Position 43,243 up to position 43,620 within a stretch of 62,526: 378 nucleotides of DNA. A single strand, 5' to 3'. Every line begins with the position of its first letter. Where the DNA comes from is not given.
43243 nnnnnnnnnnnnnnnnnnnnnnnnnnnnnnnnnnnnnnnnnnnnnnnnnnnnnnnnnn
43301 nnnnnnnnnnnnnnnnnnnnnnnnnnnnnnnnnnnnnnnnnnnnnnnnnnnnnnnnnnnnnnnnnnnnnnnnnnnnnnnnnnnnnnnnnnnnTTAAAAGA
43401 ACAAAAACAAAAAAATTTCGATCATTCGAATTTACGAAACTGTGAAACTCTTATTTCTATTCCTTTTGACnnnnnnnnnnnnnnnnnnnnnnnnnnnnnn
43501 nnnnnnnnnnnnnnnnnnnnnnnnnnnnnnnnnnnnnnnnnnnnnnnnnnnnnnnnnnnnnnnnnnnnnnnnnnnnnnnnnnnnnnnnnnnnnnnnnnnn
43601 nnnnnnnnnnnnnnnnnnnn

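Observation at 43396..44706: Duplicated promoter plus ~100-nt 5' leader shared by a TFB gene and a cold-shock protein gene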

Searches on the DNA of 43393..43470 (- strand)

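Call 31: build_rna_model(alignment_id=A2, structure=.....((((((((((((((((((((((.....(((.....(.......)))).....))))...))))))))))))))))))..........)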
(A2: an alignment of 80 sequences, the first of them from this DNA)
Model R1 built from alignment A2 (80 sequences, 92 columns); structure: as given.
model positions 77; base pairs 26; branch points 0; effective number of sequences 5.27; information 0.734 bits per position. Calibrated on 0.2 Mb of random sequence (short: E-values are rough).
structure used (alignment columns):
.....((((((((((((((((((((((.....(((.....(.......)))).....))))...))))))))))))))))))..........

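Call 32: search_with_rna_model(model_id=R1, sources=[window, L001, L002, L003, L004, L005, L006, L007, L008, L009, L010, L011, L012, L013, L014, L015, L016, L017, L018, L019, L020, L021, L022, L023, L024, L025, L026, L027, L028, L029, L030, L031, L032, L033, L034, L035, L036, L037, L038, L039, L040, L041, L042, L043, L044, L045, L046, L047, L048, L049, L050, L051, L052, L053, L054, L055, L056, L057, L058, L059, L060, L061, L062, L063, L064, L065, L066, L067, L068, L069, L070, L071, L072, L073, L074, L075, L076, L077, L078, L079, L080], max_evalue=1)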
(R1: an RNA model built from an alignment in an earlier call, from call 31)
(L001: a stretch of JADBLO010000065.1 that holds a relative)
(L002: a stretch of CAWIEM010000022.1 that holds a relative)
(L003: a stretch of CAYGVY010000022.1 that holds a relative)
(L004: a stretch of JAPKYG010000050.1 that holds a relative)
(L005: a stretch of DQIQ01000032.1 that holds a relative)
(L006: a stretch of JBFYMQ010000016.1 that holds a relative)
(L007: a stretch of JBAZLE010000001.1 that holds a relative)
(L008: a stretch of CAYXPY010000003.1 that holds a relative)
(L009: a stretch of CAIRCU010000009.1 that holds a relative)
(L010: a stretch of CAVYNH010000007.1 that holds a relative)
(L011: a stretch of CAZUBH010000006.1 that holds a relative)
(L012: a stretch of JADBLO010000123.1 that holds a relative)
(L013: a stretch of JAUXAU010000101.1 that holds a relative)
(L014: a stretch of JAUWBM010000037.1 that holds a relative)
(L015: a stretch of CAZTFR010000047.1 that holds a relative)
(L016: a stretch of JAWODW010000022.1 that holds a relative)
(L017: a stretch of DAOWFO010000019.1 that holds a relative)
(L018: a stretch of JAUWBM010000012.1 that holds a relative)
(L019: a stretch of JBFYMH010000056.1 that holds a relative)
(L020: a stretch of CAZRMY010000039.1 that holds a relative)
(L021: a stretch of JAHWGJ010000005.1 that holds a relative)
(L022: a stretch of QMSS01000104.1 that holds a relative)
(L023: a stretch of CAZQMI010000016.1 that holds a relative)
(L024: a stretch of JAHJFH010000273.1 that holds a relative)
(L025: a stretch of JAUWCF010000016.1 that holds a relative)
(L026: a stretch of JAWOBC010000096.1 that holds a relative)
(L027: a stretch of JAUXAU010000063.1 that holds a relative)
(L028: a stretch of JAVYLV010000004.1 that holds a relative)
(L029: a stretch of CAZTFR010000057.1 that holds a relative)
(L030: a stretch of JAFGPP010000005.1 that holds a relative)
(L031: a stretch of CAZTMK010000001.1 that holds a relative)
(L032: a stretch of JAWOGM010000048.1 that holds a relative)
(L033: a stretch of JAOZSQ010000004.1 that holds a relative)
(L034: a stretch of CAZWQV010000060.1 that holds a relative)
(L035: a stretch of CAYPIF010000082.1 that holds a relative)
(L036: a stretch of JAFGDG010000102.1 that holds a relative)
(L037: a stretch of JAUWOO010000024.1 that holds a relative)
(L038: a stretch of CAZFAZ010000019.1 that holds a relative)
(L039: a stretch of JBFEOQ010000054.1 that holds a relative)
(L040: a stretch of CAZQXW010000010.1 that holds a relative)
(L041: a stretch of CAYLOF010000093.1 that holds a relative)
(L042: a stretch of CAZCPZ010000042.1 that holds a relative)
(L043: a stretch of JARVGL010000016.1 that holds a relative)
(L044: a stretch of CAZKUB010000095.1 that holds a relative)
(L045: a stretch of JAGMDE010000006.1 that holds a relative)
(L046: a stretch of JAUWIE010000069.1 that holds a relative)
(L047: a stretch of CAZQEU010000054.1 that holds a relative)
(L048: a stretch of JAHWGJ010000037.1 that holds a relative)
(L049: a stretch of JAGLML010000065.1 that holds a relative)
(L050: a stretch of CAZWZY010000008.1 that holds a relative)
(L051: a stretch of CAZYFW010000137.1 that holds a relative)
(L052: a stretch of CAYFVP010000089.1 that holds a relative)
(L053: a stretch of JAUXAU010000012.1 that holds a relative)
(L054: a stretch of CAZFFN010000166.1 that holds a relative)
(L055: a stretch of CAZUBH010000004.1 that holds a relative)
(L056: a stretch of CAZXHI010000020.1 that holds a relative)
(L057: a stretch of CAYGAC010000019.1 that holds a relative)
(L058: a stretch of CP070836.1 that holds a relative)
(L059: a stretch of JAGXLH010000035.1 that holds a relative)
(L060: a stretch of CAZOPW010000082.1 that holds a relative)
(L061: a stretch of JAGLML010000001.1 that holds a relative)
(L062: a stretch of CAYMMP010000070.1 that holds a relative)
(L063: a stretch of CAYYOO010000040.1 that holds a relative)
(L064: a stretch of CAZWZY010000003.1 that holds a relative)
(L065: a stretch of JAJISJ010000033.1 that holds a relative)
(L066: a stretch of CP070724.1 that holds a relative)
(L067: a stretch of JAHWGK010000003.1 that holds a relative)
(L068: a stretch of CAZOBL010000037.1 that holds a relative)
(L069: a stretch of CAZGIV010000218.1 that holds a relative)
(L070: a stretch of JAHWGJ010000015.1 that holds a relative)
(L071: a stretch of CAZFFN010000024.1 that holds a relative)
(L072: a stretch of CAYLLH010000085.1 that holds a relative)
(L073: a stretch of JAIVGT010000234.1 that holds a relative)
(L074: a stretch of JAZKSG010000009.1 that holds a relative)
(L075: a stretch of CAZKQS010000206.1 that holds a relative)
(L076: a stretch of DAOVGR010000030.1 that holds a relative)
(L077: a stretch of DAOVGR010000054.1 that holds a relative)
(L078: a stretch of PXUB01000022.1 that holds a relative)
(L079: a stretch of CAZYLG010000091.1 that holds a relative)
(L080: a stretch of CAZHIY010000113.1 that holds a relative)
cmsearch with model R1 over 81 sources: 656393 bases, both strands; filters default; matches with E-value up to 1: 61.
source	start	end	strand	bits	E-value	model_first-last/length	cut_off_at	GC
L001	3827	3903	+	92.6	7.1e-16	1-77/77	no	0.3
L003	3827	3903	+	92.6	7.1e-16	1-77/77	no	0.3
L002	3826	3902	+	91.7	1.1e-15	1-77/77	no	0.3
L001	5017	5094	+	90.5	2e-15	1-77/77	no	0.26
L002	5017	5094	+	90.5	2e-15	1-77/77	no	0.26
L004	1150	1227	+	90.5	2e-15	1-77/77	no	0.26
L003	5017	5094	+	90.4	2.1e-15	1-77/77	no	0.27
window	44591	44667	-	90.2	2.3e-15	1-77/77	no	0.26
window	43393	43470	-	88.5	5.4e-15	1-77/77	no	0.26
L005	5015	5091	+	85.7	2.1e-14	1-77/77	no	0.27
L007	3856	3932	+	82.8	8.8e-14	1-77/77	no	0.25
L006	2680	2756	+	81.5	1.6e-13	1-77/77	no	0.26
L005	3852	3928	+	79.6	4.1e-13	1-77/77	no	0.26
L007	5017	5094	+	78.8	6e-13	1-77/77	no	0.29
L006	3871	3947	+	75.9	2.5e-12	1-77/77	no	0.29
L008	3826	3902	+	71.1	2.6e-11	1-77/77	no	0.21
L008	5019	5096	+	69.6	5.4e-11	1-77/77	no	0.28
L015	1489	1565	+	65.4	4.2e-10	1-77/77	no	0.26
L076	3615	3692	+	55.8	4.5e-08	1-77/77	no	0.24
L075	816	893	+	54.8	7.6e-08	1-77/77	no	0.19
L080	3615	3692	+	54.7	7.8e-08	1-77/77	no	0.22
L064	3576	3652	+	52.9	1.9e-07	1-77/77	no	0.25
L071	3613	3690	+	50.8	5.1e-07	1-77/77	no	0.23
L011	3613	3689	+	49.9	7.9e-07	1-77/77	no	0.18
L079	2297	2376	+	49.9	8.2e-07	1-77/77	no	0.22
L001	5019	5096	-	39.9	0.00011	1-77/77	no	0.26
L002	5019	5096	-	39.9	0.00011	1-77/77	no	0.26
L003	5019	5096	-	39.9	0.00011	1-77/77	no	0.26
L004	1152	1229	-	39.9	0.00011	1-77/77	no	0.26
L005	5017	5093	-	38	0.00027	1-77/77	no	0.27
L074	3641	3723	-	35.8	0.0008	1-77/77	no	0.18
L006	2682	2758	-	35.3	0.001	1-77/77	no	0.27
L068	3618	3690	+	33.7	0.0023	1-77/77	no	0.18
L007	5019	5096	-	33.4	0.0026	1-77/77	no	0.28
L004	1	36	+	32.5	0.004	42-77/77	5'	0.28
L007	3858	3934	-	32.2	0.0046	1-77/77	no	0.26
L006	3873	3949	-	31.2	0.0076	1-77/77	no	0.26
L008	3828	3904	-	30.2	0.012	1-77/77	no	0.22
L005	3854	3930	-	30.1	0.013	1-77/77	no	0.26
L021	7844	7915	+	29.7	0.016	1-77/77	no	0.19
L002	3828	3904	-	29.6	0.016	1-77/77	no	0.3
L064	3578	3654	-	29.5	0.017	1-77/77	no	0.25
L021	1144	1193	+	29.4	0.018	1-77/77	no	0.24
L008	5021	5098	-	29.1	0.021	1-77/77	no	0.26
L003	3829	3905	-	29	0.022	1-77/77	no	0.3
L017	7391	7460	-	28.9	0.023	1-77/77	no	0.26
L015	1489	1566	-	28.7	0.026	1-77/77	no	0.27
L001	3829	3905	-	28.6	0.026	1-77/77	no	0.31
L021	1146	1188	-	28.2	0.032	1-77/77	no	0.23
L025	80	141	+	26.9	0.061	1-77/77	no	0.24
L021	7846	7917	-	25.4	0.13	1-77/77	no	0.18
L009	3852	3921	+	25.1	0.14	1-77/77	no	0.34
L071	3615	3692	-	24.7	0.18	1-77/77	no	0.23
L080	3617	3694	-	24.5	0.2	1-77/77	no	0.22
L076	3617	3694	-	24.5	0.2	1-77/77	no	0.23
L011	3615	3688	-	22.6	0.5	1-77/77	no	0.18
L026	3295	3346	+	22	0.66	1-77/77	no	0.33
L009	5047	5119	-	22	0.68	1-77/77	no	0.23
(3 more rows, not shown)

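Call 36: search_with_rna_model(model_id=R1, sources=[window, L001, L002, L003, L004, L005, L006, L007, L008, L011, L015, L064, L068, L071, L074, L075, L076, L079, L080, L081, L083, L084, L085, L087, L088, L089, L090, L091, L092, L093, L094, L095, L096, L098, L099, L100, L101, L102, L103, L105, L107, L108, L109, L110, L111, L112, L113, L114, L115, L116, L117, L118, L119, L121, L122, L123, L124, L125, L126, L127, L128, L130, L131, L132, L133, L134, L135, L137, L138, L140, L142, L143, L144, L146, L147, L148], max_evalue=0.00001, make_alignment=true)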
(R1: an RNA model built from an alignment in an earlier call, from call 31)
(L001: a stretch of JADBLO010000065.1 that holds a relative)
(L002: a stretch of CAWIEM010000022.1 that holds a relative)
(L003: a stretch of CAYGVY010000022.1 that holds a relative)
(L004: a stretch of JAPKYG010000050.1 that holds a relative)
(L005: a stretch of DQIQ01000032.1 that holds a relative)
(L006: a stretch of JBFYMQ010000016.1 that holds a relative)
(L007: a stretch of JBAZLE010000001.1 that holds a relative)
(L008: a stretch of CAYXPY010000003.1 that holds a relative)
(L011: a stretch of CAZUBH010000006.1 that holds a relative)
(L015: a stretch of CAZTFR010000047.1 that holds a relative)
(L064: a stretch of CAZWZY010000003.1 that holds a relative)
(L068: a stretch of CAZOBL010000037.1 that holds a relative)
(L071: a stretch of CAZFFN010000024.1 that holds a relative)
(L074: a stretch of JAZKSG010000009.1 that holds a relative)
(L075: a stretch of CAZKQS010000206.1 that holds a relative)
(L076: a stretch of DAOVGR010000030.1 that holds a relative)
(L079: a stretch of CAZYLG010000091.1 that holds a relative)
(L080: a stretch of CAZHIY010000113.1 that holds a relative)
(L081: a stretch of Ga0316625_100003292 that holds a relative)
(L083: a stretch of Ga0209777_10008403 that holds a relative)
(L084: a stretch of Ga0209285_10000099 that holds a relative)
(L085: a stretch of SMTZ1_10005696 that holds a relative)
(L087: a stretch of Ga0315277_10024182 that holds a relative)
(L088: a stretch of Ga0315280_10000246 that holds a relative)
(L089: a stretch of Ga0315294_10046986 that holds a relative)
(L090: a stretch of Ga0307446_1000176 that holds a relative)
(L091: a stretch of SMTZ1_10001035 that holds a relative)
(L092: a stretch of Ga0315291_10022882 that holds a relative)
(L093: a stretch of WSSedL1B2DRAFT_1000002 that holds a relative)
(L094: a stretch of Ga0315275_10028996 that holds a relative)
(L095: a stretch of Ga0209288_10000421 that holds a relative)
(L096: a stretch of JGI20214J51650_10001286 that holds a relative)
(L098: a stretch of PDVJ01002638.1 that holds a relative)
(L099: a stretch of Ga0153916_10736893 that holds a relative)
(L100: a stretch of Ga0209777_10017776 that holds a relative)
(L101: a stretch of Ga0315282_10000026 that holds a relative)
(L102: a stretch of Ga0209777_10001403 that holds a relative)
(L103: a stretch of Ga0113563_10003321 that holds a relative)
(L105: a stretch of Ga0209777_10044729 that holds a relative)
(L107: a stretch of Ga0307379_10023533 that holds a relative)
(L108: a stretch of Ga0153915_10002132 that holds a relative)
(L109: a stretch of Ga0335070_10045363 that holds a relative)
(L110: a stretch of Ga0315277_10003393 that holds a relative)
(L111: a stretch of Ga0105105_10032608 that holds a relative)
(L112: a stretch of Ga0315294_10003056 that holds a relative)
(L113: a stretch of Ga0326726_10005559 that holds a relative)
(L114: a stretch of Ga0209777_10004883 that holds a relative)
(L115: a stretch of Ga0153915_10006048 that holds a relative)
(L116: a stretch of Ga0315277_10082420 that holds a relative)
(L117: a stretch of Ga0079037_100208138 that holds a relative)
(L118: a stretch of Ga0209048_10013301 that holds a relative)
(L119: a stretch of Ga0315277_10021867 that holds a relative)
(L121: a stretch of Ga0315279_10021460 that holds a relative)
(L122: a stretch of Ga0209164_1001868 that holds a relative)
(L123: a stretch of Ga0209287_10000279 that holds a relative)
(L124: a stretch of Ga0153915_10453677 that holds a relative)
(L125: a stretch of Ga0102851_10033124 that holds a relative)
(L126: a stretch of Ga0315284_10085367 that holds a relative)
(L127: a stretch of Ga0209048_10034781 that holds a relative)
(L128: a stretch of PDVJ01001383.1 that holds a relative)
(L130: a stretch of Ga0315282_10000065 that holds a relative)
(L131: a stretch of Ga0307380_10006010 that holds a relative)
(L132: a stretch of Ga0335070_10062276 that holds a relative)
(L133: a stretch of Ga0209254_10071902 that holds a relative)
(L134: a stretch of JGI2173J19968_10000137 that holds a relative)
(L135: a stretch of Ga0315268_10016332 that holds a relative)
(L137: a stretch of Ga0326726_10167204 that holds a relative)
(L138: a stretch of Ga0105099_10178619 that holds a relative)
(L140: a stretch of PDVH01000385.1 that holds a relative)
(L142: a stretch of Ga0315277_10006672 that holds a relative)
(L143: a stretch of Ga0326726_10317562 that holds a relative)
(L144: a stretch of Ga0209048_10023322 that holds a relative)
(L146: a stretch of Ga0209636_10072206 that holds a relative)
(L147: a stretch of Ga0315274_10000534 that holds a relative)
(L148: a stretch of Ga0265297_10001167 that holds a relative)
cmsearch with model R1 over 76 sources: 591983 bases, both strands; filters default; matches with E-value up to 0.00001: 105.
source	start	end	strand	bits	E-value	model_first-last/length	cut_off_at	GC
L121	1533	1609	+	94.1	3.1e-16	1-77/77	no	0.29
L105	625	701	+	93.7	3.8e-16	1-77/77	no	0.29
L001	3827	3903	+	92.6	6.4e-16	1-77/77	no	0.3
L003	3827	3903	+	92.6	6.4e-16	1-77/77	no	0.3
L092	4368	4444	+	92.6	6.4e-16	1-77/77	no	0.3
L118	5351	5427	-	92.6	6.4e-16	1-77/77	no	0.3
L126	2736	2812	+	92.6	6.4e-16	1-77/77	no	0.3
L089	861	937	+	92.5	7e-16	1-77/77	no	0.26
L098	2610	2686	-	92.2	7.7e-16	1-77/77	no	0.26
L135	6184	6260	-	91.8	9.5e-16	1-77/77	no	0.29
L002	3826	3902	+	91.7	1e-15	1-77/77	no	0.3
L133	1369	1445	-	91.7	1e-15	1-77/77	no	0.3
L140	10923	10999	-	91.7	1e-15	1-77/77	no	0.3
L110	8791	8867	-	91.1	1.4e-15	1-77/77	no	0.29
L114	590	666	+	90.7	1.6e-15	1-77/77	no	0.29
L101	426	502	+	90.7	1.7e-15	1-77/77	no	0.3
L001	5017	5094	+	90.5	1.8e-15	1-77/77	no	0.26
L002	5017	5094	+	90.5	1.8e-15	1-77/77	no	0.26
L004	1150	1227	+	90.5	1.8e-15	1-77/77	no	0.26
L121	2723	2800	+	90.5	1.8e-15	1-77/77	no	0.26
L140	9732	9809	-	90.5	1.8e-15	1-77/77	no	0.26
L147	748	825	-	90.5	1.8e-15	1-77/77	no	0.26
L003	5017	5094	+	90.4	1.9e-15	1-77/77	no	0.27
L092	5558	5635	+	90.4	1.9e-15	1-77/77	no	0.27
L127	1934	2010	+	90.3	2e-15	1-77/77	no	0.29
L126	3926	4003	+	90.3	2e-15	1-77/77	no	0.26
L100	5898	5974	+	90.2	2.1e-15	1-77/77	no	0.3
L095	2651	2727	+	89.9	2.4e-15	1-77/77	no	0.26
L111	642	718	-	89.9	2.4e-15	1-77/77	no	0.26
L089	2053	2130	+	89.5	2.9e-15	1-77/77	no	0.27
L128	6340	6417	-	88.7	4.4e-15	1-77/77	no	0.26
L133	179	256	-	88.7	4.4e-15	1-77/77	no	0.26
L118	4161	4238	-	88.5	4.7e-15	1-77/77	no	0.24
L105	1815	1892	+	88.4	5.1e-15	1-77/77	no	0.27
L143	159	235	-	87.8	6.6e-15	1-77/77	no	0.29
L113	2011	2087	-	87.5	8e-15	1-77/77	no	0.27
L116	2828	2905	-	87.4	8.4e-15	1-77/77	no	0.28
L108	4556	4632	-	87.3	8.4e-15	1-77/77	no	0.31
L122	284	361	-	87.2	9e-15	1-77/77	no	0.27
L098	1417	1494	-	86.9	1e-14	1-77/77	no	0.28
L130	7823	7899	-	86.9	1e-14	1-77/77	no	0.3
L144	539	615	+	86.9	1e-14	1-77/77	no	0.3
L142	3442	3519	+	86.7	1.2e-14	1-77/77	no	0.28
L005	5015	5091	+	85.7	1.9e-14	1-77/77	no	0.27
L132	3659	3735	-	85.6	2e-14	1-77/77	no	0.27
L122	1475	1551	-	85.4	2.2e-14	1-77/77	no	0.3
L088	9794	9870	-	85.2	2.4e-14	1-77/77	no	0.34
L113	820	896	-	85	2.6e-14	1-77/77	no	0.27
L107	7013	7089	+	84.8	2.9e-14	1-77/77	no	0.27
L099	53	130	+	84.5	3.4e-14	1-77/77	no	0.27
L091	9073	9151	-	84.4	3.6e-14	1-77/77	no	0.24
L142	2252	2328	+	84.3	3.8e-14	1-77/77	no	0.26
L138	1052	1129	-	84.2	3.9e-14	1-77/77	no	0.27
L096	5276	5352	+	84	4.3e-14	1-77/77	no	0.28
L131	362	439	+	83.6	5.4e-14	1-77/77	no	0.26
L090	8903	8980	+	83.5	5.5e-14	1-77/77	no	0.27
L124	529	604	+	83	6.9e-14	1-77/77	no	0.26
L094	4778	4854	-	82.9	7.3e-14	1-77/77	no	0.29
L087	2964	3040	+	82.9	7.5e-14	1-77/77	no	0.32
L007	3856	3932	+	82.8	7.9e-14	1-77/77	no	0.25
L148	239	315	+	82.8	7.9e-14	1-77/77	no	0.25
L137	1090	1165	-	82.1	1.1e-13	1-77/77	no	0.28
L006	2680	2756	+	81.5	1.5e-13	1-77/77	no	0.26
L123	5897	5973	+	81.5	1.5e-13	1-77/77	no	0.26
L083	4905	4981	+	81.3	1.6e-13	1-77/77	no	0.25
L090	7710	7786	+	80.3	2.7e-13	1-77/77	no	0.29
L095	3843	3919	+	80.1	2.8e-13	1-77/77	no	0.27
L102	176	253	+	79.8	3.3e-13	1-77/77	no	0.29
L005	3852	3928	+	79.6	3.7e-13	1-77/77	no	0.26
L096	4113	4189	+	79.6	3.7e-13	1-77/77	no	0.26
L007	5017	5094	+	78.8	5.4e-13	1-77/77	no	0.29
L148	1400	1477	+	78.8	5.4e-13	1-77/77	no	0.29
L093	482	559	-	78.5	6.3e-13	1-77/77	no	0.28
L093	1673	1749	-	78.1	7.8e-13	1-77/77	no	0.22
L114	1781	1858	+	77.8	8.8e-13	1-77/77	no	0.27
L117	1166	1243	+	77.6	9.6e-13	1-77/77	no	0.23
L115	888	965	-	75.9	2.2e-12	1-77/77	no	0.28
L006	3871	3947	+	75.9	2.2e-12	1-77/77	no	0.29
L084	1134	1210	+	75.9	2.2e-12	1-77/77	no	0.29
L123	7088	7164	+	75.9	2.2e-12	1-77/77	no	0.29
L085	11368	11443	-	75.6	2.6e-12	1-77/77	no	0.21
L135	4999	5068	-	75.5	2.8e-12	1-77/77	no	0.26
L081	4271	4348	-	74.9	3.6e-12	1-77/77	no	0.29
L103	1299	1376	-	74.9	3.6e-12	1-77/77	no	0.29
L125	1251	1328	+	74.9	3.6e-12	1-77/77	no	0.29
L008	3826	3902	+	71.1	2.3e-11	1-77/77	no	0.21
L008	5019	5096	+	69.6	4.9e-11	1-77/77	no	0.28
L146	2890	2967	-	67.5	1.3e-10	1-77/77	no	0.33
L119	5521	5596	+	67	1.7e-10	1-77/77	no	0.25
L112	560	635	+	66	2.9e-10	1-77/77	no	0.25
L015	1489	1565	+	65.4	3.8e-10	1-77/77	no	0.26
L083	6286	6362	+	64.8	5.1e-10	1-77/77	no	0.23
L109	3517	3592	-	62.9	1.3e-09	1-77/77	no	0.24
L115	2083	2161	-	59.3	7.6e-09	1-77/77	no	0.3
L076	3615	3692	+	55.8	4e-08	1-77/77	no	0.24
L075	816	893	+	54.8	6.8e-08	1-77/77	no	0.19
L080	3615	3692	+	54.7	7.1e-08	1-77/77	no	0.22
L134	4574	4650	+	53.3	1.4e-07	1-77/77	no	0.23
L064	3576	3652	+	52.9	1.7e-07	1-77/77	no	0.25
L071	3613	3690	+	50.8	4.6e-07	1-77/77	no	0.23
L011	3613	3689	+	49.9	7.2e-07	1-77/77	no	0.18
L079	2297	2376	+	49.9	7.4e-07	1-77/77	no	0.22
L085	11366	11441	+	44.9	8.4e-06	1-77/77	no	0.2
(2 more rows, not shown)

Alignment A3: 105 matches aligned to the model, 83 columns, each read 5' to 3' on its own strand. Consensus structure (alignment columns), stored with it:
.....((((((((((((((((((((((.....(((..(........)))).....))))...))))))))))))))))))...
